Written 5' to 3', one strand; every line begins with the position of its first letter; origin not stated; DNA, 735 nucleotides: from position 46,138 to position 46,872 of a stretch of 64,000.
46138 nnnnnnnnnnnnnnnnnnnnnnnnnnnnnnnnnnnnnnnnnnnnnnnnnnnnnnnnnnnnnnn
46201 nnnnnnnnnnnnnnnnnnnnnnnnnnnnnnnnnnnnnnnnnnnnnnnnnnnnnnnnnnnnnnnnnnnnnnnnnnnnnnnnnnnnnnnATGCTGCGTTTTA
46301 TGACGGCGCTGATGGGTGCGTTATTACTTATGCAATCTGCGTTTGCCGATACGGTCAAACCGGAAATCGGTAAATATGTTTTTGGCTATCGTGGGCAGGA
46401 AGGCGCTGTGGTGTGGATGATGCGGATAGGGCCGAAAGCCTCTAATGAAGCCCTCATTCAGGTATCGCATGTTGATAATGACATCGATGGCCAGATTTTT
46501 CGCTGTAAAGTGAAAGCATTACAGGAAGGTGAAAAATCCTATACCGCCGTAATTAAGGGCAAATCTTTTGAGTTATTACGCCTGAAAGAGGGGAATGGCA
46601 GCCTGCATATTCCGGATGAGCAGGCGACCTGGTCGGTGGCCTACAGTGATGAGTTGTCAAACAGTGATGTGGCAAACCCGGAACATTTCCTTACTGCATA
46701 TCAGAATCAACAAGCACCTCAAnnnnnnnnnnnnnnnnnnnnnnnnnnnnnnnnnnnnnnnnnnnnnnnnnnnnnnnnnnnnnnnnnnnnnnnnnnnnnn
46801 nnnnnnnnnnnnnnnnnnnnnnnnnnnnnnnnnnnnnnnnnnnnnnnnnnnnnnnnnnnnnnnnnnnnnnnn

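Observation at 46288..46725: Small secreted-protein gene between the tRNA operon and asnB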

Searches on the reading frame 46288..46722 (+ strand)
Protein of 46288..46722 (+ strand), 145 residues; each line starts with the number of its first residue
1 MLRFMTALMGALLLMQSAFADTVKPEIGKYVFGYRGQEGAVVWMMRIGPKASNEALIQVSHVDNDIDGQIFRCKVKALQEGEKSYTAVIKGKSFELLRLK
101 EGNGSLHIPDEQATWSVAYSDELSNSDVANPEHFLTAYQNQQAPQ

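Call 11: search_protein_families(proteins=[window:46288-46722:+], library=ncbifam, max_evalue=1)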
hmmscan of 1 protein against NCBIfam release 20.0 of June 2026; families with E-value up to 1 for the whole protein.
window:46288-46722:+ (145 aa): 0 families

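Call 12: find_homologous_proteins(query=window:46288-46722:+)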
Query window:46288-46722:+ (145 aa): 48 proteins with E <= 0.001 among 56 candidates.
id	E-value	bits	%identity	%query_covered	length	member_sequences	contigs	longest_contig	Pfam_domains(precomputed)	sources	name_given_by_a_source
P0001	1.4e-89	315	99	100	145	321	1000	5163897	-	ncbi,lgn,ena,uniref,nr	ncbi:TPA: hypothetical protein ACM4JE_001736 [Escherichia coli]|uniref:Uncharacterized protein n=1 T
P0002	6.8e-86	303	96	100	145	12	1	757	-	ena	-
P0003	1.3e-85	302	94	100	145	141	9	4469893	-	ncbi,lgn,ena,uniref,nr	ncbi:hypothetical protein G893_01199 [Escherichia coli KOEGE 71 (186a)]|uniref:hypothetical protein 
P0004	9.0e-84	296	92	100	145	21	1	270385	-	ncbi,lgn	ncbi:TPA: hypothetical protein ACN60T_001411 [Escherichia albertii]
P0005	1.7e-82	292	90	100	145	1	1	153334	-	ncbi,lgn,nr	ncbi:hypothetical protein RCT45_15935 [Escherichia marmotae]|nr:hypothetical protein [Escherichia ma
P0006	3.3e-82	291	90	100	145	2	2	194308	-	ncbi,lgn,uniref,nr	ncbi:hypothetical protein [Escherichia sp. E1130]|uniref:hypothetical protein n=1 Tax=Escherichia sp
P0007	4.4e-82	291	90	100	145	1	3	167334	-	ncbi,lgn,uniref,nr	ncbi:hypothetical protein KJD94_14460 [Escherichia marmotae]|uniref:hypothetical protein n=1 Tax=Esc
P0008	6.2e-82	290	91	100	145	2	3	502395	-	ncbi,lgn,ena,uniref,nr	ncbi:hypothetical protein [Escherichia ruysiae]|uniref:hypothetical protein n=1 Tax=Escherichia ruys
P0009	1.2e-81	289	90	100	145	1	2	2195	-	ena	-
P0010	1.2e-81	289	90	100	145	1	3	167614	-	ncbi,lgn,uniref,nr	ncbi:hypothetical protein KJD95_15175 [Escherichia marmotae]|uniref:hypothetical protein n=1 Tax=Esc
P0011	1.2e-81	289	90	100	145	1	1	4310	-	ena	-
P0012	1.2e-81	289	90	100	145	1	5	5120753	-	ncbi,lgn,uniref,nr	ncbi:hypothetical protein [Escherichia sp. E4742]|uniref:hypothetical protein n=1 Tax=Escherichia sp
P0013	1.6e-81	289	90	100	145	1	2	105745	-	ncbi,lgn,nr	ncbi:hypothetical protein RCN60_03350 [Escherichia marmotae]|nr:hypothetical protein [Escherichia ma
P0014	1.6e-81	289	90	100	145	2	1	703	-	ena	-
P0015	3.2e-81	288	90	100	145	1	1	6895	-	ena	-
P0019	8.7e-79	280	90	99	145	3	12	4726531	-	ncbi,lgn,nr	ncbi:TPA: hypothetical protein N2G15_002818 [Salmonella enterica]|nr:hypothetical protein [Salmonell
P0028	9.2e-64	231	70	100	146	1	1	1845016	-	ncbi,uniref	ncbi:hypothetical protein [Pseudocitrobacter cyperus]|uniref:DUF4367 domain-containing protein n=1 T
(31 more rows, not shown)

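Call 13: search_solved_structures(query=window:46288-46722:+, max_evalue=10)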
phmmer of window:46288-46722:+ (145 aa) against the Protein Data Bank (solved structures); distinct sequences matched with E-value up to 10: 1.
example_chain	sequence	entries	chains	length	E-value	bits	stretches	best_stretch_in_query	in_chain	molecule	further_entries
2raq_A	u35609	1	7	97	0.33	14.2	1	21-71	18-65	Conserved protein MTH889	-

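Call 14: profile_search(protein=window:46288-46722:+)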
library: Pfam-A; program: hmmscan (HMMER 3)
A. the first sequence (145 residues): domains with independent E <= 10: 0; with E <= 0.001: 0
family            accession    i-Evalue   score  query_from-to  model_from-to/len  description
(no Pfam family matches the first sequence, even at E <= 10)

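Call 22: find_encoding_contigs(protein=P0028, flank=5000, max_places=3)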
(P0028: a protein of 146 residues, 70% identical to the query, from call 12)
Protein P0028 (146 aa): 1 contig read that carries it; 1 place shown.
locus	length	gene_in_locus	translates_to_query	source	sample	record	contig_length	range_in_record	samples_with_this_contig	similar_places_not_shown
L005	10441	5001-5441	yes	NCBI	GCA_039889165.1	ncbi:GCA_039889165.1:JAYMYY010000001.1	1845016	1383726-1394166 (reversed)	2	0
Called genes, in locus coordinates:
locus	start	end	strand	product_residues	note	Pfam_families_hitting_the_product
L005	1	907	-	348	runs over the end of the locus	PF02562:PhoH, PF13245:AAA_19 (weak), PF13604:AAA_30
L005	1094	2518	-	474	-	PF00919:UPF0004, PF04055:Radical_SAM, PF01938:TRAM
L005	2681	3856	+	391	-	PF01266:DAO (weak), PF01494:FAD_binding_3, PF05834:Lycopene_cycl (weak), PF08491:SE (weak)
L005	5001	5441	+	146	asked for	-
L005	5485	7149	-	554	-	PF13522:GATase_6, PF13537:GATase_7, PF12481:DUF3700, PF00733:Asn_synthase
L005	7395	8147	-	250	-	PF00702:Hydrolase, PF13344:Hydrolase_6, PF13419:HAD_2, PF13242:Hydrolase_like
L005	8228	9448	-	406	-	PF01047:MarR, PF13412:HTH_24 (faint), PF00480:ROK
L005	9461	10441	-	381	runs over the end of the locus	PF22643:NagA_N, PF01979:Amidohydro_1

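Call 23: find_encoding_contigs(protein=P0019, flank=5000, max_places=3)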
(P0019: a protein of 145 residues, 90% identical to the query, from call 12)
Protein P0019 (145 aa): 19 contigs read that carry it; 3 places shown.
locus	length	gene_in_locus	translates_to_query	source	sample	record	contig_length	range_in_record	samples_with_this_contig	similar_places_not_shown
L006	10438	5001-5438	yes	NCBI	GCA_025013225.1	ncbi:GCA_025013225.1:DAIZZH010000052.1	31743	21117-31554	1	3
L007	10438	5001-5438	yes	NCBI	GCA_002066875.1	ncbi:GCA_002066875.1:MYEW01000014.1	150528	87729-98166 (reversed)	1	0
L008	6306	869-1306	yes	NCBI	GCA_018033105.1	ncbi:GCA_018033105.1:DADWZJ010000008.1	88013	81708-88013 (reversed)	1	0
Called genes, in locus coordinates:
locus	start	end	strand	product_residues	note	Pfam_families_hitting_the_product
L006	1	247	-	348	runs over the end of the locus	PF02562:PhoH, PF13245:AAA_19 (weak), PF13604:AAA_30 (weak)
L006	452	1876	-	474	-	PF00919:UPF0004, PF04055:Radical_SAM, PF01938:TRAM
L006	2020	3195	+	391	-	PF01494:FAD_binding_3, PF08491:SE (weak)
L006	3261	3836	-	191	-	-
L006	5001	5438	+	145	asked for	-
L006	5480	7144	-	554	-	PF13522:GATase_6, PF13537:GATase_7, PF12481:DUF3700, PF00733:Asn_synthase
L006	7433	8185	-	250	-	PF00702:Hydrolase, PF13344:Hydrolase_6, PF13419:HAD_2, PF13242:Hydrolase_like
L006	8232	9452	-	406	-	PF01047:MarR, PF13412:HTH_24 (faint), PF00480:ROK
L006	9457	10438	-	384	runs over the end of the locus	PF22643:NagA_N, PF07969:Amidohydro_3 (faint), PF01979:Amidohydro_1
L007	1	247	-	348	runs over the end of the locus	PF02562:PhoH, PF13245:AAA_19 (weak), PF13604:AAA_30 (weak)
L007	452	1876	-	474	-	PF00919:UPF0004, PF04055:Radical_SAM, PF01938:TRAM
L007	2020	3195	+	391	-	PF01494:FAD_binding_3, PF08491:SE (weak)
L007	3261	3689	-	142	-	-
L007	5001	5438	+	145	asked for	-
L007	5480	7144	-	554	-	PF13522:GATase_6, PF13537:GATase_7, PF12481:DUF3700, PF00733:Asn_synthase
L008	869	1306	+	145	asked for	-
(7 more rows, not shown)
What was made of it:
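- The order ubiF, tRNA genes, this gene, asnB, nagD is the same in Salmonella and Pseudocitrobacter (calls 22, 23).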

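Call 26: predict_structure(alignment_id=A2)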
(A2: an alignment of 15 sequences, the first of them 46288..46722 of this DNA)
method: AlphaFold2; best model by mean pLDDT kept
length: 145 residues; sequences in the alignment: 15
mean_pLDDT: 83.4   pTM: 0.74
mean pLDDT of the five models: 83.4, 82.5, 80.7, 80.5, 76.9
residues with pLDDT >= 90: 76; 70-90: 42; 50-70: 18; < 50: 9
segments of 3 or more residues with pLDDT < 50: 15-22
pLDDT, mean of each block of 10 residues (from residue 1): 52 48 65 94 89 90 88 93 93 94 91 91 93 91 76
secondary structure, 60 per line:
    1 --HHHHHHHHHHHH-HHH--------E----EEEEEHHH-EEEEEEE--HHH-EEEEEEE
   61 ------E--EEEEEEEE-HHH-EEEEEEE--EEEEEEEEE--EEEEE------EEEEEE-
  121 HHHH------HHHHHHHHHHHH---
elements in order: H3-14 E32-36 E41-47 E54-60 E70-77 E83-89 E92-100 E103-107 E114-119 H121-124 H131-142

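Call 28: search_protein_representatives(alignment_id=A2)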
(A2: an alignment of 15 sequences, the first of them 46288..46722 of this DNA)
Query: 15 sequences, 146 profile positions. Proteins with E-value up to 0.001 (for the whole library): 214; up to 1e-10: 106; up to 1e-30: 6. The best 150 are listed.
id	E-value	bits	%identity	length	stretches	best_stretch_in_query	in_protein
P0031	3.7e-80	283.2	-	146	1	1-146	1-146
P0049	1.2e-53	197.2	-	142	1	1-143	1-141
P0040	4.7e-50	185.6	-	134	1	1-103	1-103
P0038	6.6e-38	146.2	-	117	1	10-83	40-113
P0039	1.8e-37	144.7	-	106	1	41-116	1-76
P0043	2.2e-32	128.2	-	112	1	1-103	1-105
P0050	1.2e-29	119.4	-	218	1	5-144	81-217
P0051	3.0e-28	114.9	-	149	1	8-144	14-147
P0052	3.2e-28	114.7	-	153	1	3-143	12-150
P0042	3.7e-28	114.6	-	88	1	77-145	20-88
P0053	7.0e-28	113.7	-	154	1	5-145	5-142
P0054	2.7e-27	111.7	-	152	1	3-144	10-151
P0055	1.1e-26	109.7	-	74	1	1-60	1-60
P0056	1.2e-26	109.6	-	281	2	22-142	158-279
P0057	6.2e-25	104.1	-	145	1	3-145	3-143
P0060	4.0e-24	101.5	-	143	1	7-141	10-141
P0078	8.5e-21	90.7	-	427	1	19-143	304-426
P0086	1.2e-19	86.9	-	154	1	2-144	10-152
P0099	3.1e-17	79.1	-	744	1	23-142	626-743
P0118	2.8e-14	69.5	-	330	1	22-143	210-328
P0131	1.8e-12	63.6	-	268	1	5-144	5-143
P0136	7.4e-12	61.7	-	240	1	21-143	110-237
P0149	1.6e-10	57.3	-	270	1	12-126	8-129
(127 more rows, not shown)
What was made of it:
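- On The unnamed family defined here (consensus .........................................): There are 214 cluster representatives at E <= 0.001 and 106 at E <= 1e-10 (call 28).
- Checked: A profile of the family finds 214 cluster representatives at E <= 0.001 (call 28).
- There are 214 family clusters at E <= 0.001 (call 28).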

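Call 34: search_solved_structures(query=A3, max_evalue=10, show_alignments=2)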
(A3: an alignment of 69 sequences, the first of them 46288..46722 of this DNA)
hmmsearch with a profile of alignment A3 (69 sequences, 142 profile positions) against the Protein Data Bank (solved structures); distinct sequences matched with E-value up to 10: 4.
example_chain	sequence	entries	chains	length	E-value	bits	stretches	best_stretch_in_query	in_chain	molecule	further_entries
5my7_A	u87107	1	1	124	0.78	12.7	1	5-45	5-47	Adhesin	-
5h66_B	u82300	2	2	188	0.96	12.4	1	18-65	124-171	Chromosome partition protein Smc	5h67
6ssd_A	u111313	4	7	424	1.1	12.2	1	11-38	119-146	ForI-PLP | ForI-PMP | ForI-LCS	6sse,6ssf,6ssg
4nic_A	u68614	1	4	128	1.3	12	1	22-52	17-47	DNA-binding transcriptional regulator RstA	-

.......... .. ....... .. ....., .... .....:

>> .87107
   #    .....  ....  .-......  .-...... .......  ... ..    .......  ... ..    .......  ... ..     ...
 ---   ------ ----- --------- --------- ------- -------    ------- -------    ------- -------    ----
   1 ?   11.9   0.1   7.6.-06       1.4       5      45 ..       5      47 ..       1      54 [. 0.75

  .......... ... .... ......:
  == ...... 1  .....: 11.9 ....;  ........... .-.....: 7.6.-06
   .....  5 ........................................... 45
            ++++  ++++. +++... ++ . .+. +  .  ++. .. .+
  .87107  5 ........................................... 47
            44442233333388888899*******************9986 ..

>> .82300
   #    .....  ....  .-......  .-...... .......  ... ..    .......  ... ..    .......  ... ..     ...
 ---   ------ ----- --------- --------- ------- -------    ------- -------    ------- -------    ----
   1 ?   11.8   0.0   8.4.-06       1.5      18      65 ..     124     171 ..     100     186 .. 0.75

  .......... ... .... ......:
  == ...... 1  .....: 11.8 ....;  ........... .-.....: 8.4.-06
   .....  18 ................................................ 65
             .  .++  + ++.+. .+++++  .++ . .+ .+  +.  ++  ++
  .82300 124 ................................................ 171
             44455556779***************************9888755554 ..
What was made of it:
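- The top hit of the family profile against PDB sequences is also Neisseria ACP, but it is not significant (E 0.78; call 34).
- Tried and rejected: PDB sequence searches with the single sequence and with the profile gave only non-significant hits (calls 13, 34).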

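Call 36: profile_search(alignment_id=A3)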
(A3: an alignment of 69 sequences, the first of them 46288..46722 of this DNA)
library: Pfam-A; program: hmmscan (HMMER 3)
A. the first sequence (145 residues): domains with independent E <= 10: 0; with E <= 0.001: 0
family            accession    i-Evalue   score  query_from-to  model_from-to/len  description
(no Pfam family matches the first sequence, even at E <= 10)
B. every sequence of the alignment scanned on its own (69 sequences): families by number of members that match
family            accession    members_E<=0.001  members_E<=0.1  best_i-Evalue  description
Phage_TAC_5       PF08890.17                 0               1        9.1e-03  Phage XkdN-like tail assembly chaperone protein, TAC
TagH_SH3-like     PF22269.2                  0               1        2.6e-02  Teichoic acid transporter subunit TagH, SH3-like domain
Glyco_hydro_49    PF03718.19                 0               1        2.9e-02  Glycosyl hydrolase family 49
DUF4179           PF13786.12                 0               1        5.3e-02  Domain of unknown function (DUF4179)
Cadherin_tail     PF15974.10                 0               1        5.5e-02  Cadherin C-terminal cytoplasmic tail, catenin-binding region
EcoRI_methylase   PF13651.11                 0               1        6.2e-02  Adenine-specific methyltransferase EcoRI
LysM14_C          PF25139.2                  0               1        7.6e-02  Secreted LysM effector LysM14, C-terminal domain
T6_Ig_like        PF18002.7                  0               1        7.7e-02  T6 antigen Ig like domain
RskA_C            PF10099.14                 0               1        8.1e-02  Anti-sigma-K factor rskA, C-terminal
TATR              PF03430.19                 0               1        8.7e-02  Trans-activating transcriptional regulator
PRA-CH            PF01502.23                 0               1        9.1e-02  Phosphoribosyl-AMP cyclohydrolase
Ig_GEX2_N         PF23616.1                  0               1        9.5e-02  GEX2 N-terminal Ig-like domain
Anthrax_toxA      PF03497.21                 0               1        9.5e-02  Anthrax toxin LF subunit
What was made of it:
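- On Ivy (PF08816) and DUF4367 (PF14285), labels that public sources give to two homologues: Neither family appears among hits to any of 69 members at E <= 0.1, and P0028, the homologue labelled DUF4367, was among them (call 36).
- No catalytic family matches by sequence (calls 14, 36, 11).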

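Call 37: profile_search(protein=P0131)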
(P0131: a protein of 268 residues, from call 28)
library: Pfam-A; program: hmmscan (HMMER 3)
A. the first sequence (268 residues): domains with independent E <= 10: 1; with E <= 0.001: 0
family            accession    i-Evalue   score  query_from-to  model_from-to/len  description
Glyco_hydro_84_he PF21809.3       0.024    15.1     100-159        59-112/131  Bacterial GH84, post-catalytic domain
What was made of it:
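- Tried and rejected: Pfam on the protein, on 69 relatives and on a two-domain relative gave nothing (calls 14, 36, 37).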

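Call 38: find_homologous_proteins(query=A3, max_evalue=0.00001)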
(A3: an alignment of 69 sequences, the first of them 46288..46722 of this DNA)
Query A3 (69 sequences) (145 aa, profile of the alignment): 95 proteins with E <= 0.00001 among 1324 candidates.
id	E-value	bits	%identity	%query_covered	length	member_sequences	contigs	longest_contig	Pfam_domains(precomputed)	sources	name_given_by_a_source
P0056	2.3e-54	201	35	82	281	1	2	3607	-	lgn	-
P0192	2.5e-50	188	53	99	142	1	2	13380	-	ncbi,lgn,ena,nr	ncbi:MAG: hypothetical protein E7B59_20915 [Enterobacteriaceae bacterium]|nr:hypothetical protein [E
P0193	2.6e-50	188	53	99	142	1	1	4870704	-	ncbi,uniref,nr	ncbi:hypothetical protein [Superficieibacter sp. HKU1]|uniref:hypothetical protein n=1 Tax=Superfici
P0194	2.8e-50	188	53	99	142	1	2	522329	-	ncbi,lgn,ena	-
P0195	2.9e-50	188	54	99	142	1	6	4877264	-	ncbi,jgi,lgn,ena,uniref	ncbi:hypothetical protein ACMGGS_16040 [Superficieibacter sp. BNK-5]|uniref:hypothetical protein n=1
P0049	4.6e-50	187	53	99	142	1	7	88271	-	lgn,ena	-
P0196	5.4e-50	187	53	99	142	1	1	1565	-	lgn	-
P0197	5.6e-50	187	52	99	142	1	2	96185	-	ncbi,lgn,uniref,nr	ncbi:hypothetical protein CHU32_21680 [Superficieibacter electus]|uniref:Uncharacterized protein n=1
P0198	6.2e-50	187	53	99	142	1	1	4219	-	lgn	-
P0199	6.7e-50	186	54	98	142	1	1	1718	-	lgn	-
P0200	9.8e-50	186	52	99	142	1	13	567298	-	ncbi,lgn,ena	-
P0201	1.8e-49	185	52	99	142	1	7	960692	-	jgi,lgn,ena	jgi:hypothetical protein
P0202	2.4e-49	185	52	99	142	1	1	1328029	-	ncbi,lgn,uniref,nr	ncbi:hypothetical protein [Superficieibacter sp. 1612_C1]|uniref:hypothetical protein n=1 Tax=Superf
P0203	4.8e-49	184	38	97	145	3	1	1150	-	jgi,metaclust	metaclust:\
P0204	6.3e-49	183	52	99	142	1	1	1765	-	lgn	-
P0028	5.4e-48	180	70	100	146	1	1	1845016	-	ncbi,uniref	ncbi:hypothetical protein [Pseudocitrobacter cyperus]|uniref:DUF4367 domain-containing protein n=1 T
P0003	1.8e-46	175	94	100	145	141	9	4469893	-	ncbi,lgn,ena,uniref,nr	ncbi:hypothetical protein G893_01199 [Escherichia coli KOEGE 71 (186a)]|uniref:hypothetical protein 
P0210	3.1e-46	175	39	97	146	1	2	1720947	-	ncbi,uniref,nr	ncbi:hypothetical protein [Dyella tabacisoli]|uniref:Uncharacterized protein n=1 Tax=Dyella tabaciso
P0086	7.2e-44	167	30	98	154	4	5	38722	-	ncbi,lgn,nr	ncbi:hypothetical protein CYE34_004312 [Salmonella enterica subsp. enterica serovar Oranienburg]|nr:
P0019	1.0e-43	166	90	99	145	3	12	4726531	-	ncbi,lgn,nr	ncbi:TPA: hypothetical protein N2G15_002818 [Salmonella enterica]|nr:hypothetical protein [Salmonell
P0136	2.1e-32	130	28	81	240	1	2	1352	-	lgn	-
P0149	5.9e-24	102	32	83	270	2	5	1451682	-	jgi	jgi:hypothetical protein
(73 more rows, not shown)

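Call 39: fold_search(model_id=the predicted structure, library=afdb50)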
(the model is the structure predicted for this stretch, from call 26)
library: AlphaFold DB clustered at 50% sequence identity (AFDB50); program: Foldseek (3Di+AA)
matches with E <= 10: 984; with E <= 0.001: 88
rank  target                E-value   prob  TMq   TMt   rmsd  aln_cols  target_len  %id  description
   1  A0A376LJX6            2.4e-20  1.00  0.87  0.87   5.5       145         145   99  Uncharacterized protein [Escherichia coli]
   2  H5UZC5                7.9e-13  1.00  0.79  0.81   1.8       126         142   48  Uncharacterized protein [Atlantibacter hermannii NBRC 105704]
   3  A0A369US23            3.2e-11  1.00  0.80  0.79   1.8       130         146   41  Uncharacterized protein [Dyella tabacisoli]
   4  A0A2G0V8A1            3.5e-11  1.00  0.78  0.79   1.8       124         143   38  Uncharacterized protein
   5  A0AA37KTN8            4.6e-11  1.00  0.81  0.78   1.7       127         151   35  Uncharacterized protein
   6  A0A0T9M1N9            7.2e-11  1.00  0.80  0.80   1.9       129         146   32  Lipoprotein [Yersinia kristensenii]
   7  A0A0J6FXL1            1.2e-10  1.00  0.80  0.85   1.7       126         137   35  Lipoprotein
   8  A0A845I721            1.6e-10  1.00  0.78  0.79   2.1       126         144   33  Uncharacterized protein [Duganella fentianensis]
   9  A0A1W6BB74            1.8e-10  1.00  0.78  0.82   3.1       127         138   33  Uncharacterized protein [Pantoea alhagi]
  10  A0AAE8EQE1            1.9e-10  1.00  0.78  0.76   2.1       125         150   37  Lipoprotein [Brenneria goodwinii]
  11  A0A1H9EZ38            1.9e-10  1.00  0.80  0.76   1.8       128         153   31  Uncharacterized protein [Rosenbergiella nectarea]
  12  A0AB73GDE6            2.6e-10  1.00  0.79  0.92   2.0       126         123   27  Uncharacterized protein
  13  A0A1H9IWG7            2.9e-10  1.00  0.81  0.85   1.6       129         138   36  Inhibitor of vertebrate lysozyme (Ivy) [Rosenbergiella nectarea]
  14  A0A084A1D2            3.2e-10  1.00  0.79  0.79   1.8       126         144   29  Uncharacterized protein
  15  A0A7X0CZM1            5.4e-10  1.00  0.80  0.75   2.0       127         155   40  Uncharacterized protein [Rhizobium wenxiniae]
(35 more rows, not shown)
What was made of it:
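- On The unnamed family defined here (consensus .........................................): There are 88 AlphaFold-database matches at E <= 0.001, with TM about 0.8 for the closest (call 39).
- On Ivy (PF08816) and DUF4367 (PF14285), labels that public sources give to two homologues: The labels were seen in calls 12 and 39.
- The family also occurs in soil Bacteroidota (call 39).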
